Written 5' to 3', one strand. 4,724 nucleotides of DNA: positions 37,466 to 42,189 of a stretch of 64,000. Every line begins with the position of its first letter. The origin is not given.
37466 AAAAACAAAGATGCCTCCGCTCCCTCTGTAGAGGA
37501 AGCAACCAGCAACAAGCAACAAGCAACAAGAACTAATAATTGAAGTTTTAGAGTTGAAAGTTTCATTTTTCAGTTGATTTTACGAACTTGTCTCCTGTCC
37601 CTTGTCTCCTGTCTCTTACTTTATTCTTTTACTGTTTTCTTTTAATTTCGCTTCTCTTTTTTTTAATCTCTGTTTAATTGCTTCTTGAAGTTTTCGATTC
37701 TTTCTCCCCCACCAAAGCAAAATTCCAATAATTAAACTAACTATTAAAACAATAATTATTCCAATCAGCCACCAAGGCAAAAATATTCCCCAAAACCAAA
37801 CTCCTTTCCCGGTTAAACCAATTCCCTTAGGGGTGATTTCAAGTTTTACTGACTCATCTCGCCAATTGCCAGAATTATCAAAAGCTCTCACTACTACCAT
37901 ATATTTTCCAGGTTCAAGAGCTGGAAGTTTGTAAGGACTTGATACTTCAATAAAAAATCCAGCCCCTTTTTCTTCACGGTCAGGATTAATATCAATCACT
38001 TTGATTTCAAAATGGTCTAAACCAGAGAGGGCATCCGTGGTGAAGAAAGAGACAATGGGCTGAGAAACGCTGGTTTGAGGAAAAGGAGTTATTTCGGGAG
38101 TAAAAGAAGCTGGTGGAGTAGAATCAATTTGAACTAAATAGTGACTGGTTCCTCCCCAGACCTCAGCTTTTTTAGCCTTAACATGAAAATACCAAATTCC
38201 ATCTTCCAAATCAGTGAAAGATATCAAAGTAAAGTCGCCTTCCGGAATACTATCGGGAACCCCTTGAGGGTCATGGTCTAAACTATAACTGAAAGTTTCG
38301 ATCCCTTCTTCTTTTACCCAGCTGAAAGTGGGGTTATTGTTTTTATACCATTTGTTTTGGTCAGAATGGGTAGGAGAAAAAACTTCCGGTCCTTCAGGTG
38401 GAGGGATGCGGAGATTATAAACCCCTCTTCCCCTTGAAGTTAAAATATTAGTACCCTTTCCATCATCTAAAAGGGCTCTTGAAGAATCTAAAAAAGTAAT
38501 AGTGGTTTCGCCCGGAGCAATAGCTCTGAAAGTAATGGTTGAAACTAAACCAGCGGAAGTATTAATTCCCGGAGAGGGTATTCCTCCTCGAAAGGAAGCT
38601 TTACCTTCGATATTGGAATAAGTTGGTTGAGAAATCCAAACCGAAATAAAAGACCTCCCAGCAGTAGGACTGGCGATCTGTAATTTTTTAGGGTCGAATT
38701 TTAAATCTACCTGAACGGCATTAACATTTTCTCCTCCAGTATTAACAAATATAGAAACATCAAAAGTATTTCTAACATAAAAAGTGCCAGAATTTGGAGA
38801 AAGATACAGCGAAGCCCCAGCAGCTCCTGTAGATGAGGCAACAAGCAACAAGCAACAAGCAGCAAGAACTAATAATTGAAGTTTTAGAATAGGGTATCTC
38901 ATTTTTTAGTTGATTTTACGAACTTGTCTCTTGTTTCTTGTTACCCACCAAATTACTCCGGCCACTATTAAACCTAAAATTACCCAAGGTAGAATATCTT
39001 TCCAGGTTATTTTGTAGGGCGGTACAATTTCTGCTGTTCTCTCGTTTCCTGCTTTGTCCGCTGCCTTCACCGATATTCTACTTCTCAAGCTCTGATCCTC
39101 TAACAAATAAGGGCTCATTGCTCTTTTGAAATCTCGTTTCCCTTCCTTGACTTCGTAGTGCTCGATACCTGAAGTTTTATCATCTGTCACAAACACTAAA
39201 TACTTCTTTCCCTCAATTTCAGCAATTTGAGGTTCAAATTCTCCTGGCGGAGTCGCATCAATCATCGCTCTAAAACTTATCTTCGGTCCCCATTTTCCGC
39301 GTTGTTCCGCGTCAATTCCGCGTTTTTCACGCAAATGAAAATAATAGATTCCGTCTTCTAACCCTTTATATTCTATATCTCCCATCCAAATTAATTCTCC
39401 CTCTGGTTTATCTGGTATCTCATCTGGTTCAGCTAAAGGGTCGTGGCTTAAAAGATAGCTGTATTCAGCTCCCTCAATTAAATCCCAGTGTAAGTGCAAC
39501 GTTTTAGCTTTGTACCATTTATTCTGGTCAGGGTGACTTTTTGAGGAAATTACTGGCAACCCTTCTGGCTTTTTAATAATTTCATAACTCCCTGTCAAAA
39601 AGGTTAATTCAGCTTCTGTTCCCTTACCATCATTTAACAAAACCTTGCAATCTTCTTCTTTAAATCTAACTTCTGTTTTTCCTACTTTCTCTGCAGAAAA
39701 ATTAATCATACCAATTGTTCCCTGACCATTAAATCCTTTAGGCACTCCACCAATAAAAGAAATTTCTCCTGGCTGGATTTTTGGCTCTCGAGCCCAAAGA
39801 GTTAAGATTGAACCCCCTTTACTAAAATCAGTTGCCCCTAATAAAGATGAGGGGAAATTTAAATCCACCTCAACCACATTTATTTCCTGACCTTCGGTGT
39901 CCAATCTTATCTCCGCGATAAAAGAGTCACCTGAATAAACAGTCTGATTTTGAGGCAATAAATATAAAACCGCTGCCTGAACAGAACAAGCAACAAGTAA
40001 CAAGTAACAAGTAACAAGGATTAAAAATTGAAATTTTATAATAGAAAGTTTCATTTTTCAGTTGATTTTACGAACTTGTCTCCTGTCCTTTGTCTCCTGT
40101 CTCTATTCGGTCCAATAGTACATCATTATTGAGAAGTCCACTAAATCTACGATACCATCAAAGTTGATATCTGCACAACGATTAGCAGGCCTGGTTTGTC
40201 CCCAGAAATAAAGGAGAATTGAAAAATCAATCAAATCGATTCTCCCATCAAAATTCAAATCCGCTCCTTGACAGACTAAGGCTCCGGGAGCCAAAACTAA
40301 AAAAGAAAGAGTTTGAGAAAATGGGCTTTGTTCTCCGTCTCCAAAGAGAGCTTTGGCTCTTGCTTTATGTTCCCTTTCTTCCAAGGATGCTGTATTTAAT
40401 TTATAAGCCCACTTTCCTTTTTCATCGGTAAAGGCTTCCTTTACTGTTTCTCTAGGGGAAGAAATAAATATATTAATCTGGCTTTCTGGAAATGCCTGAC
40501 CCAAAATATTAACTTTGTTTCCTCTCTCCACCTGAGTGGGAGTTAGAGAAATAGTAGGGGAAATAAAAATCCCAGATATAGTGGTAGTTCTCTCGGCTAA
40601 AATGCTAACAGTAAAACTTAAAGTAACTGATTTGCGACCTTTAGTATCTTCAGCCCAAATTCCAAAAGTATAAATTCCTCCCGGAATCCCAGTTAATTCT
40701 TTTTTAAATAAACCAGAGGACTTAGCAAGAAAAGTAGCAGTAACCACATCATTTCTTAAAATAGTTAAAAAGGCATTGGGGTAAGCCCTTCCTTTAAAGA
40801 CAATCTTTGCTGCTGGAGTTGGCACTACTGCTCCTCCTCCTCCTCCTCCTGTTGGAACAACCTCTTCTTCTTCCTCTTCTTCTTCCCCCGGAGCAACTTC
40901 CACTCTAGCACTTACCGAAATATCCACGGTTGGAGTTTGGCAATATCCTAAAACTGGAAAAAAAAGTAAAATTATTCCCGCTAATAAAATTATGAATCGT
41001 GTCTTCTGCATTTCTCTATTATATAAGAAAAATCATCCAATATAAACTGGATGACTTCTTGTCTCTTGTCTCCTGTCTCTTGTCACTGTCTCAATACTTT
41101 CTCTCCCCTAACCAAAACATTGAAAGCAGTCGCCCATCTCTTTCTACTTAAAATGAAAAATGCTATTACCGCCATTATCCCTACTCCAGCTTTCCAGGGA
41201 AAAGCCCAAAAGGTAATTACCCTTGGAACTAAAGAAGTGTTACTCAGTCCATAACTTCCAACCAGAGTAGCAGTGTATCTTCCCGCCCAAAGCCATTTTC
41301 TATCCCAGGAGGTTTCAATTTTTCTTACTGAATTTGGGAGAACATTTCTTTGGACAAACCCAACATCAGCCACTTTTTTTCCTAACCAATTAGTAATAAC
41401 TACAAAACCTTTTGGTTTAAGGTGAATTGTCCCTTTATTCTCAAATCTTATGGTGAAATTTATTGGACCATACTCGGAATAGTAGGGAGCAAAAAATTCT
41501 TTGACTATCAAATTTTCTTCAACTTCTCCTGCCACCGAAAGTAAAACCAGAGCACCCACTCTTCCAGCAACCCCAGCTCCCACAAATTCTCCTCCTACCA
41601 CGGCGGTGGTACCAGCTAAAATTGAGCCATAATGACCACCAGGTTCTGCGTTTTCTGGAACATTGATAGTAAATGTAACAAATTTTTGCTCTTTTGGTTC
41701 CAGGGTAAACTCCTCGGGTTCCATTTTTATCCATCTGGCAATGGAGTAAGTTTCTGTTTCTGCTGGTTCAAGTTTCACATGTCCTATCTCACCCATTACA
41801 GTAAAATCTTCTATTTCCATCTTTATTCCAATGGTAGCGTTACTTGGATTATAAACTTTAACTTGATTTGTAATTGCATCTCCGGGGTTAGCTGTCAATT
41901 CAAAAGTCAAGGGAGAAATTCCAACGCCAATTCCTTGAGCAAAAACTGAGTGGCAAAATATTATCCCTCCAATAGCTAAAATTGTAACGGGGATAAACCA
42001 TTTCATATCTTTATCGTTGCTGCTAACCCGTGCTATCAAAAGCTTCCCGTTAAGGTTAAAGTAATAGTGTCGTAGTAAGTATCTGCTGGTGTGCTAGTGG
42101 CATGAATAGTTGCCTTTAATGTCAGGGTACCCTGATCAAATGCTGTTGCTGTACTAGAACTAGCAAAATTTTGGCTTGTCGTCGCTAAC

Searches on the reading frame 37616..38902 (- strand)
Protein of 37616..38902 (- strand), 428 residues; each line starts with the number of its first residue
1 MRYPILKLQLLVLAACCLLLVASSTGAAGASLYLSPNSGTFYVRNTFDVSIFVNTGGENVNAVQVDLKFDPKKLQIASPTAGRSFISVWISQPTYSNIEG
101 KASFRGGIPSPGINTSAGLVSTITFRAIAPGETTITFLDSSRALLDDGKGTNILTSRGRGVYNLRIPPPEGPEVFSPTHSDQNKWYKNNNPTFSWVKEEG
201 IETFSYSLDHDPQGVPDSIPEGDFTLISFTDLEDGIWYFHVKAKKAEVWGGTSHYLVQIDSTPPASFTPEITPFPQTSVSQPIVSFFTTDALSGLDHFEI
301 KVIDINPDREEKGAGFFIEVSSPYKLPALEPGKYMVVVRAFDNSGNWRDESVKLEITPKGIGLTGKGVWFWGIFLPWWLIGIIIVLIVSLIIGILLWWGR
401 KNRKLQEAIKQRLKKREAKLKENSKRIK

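Call 52: search_protein_families(library=pfam, proteins=[window:37616-38902:-], max_evalue=0.0001)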
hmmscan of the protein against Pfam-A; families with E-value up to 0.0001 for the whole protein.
window:37616-38902:- (428 aa): 2 families
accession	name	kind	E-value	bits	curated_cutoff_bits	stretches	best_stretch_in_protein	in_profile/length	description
PF07495.19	Y_Y_Y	-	1.7e-06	28.3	26.6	0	328-357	34-63/65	Y_Y_Y domain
PF00963.24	Cohesin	-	1.8e-06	28.6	24.1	1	45-154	14-128/139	Cohesin domain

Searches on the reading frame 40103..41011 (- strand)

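Call 85: search_protein_families(library=pfam, proteins=[window:40103-41011:-], max_evalue=0.0001)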
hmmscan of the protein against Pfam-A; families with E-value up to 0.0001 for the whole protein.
window:40103-41011:- (302 aa): 1 family
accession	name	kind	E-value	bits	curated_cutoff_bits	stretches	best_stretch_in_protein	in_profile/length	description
PF00404.24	Dockerin_1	-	1.2e-05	25.8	22.9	1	251-297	3-53/57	Dockerin type I domain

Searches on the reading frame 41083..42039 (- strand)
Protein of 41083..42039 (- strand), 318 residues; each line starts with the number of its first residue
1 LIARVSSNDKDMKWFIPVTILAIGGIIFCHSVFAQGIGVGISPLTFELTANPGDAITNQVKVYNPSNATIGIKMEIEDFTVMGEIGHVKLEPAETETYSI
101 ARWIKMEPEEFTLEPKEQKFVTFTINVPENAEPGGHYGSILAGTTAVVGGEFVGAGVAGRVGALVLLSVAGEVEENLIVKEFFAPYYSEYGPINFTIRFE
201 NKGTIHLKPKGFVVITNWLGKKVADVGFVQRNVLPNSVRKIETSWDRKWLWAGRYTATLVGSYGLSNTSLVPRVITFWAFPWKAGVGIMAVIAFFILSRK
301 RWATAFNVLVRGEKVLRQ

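Call 85: search_protein_families(library=pfam, proteins=[window:41083-42039:-], max_evalue=0.0001)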
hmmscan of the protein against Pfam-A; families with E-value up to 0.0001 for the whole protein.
window:41083-42039:- (318 aa): 1 family
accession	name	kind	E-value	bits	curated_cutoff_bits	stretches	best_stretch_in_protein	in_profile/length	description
PF06030.18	WxLIP_PGBD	-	2.1e-09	37.9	27.3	1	46-140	19-117/121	WxL Interacting Protein, peptidoglycan binding domain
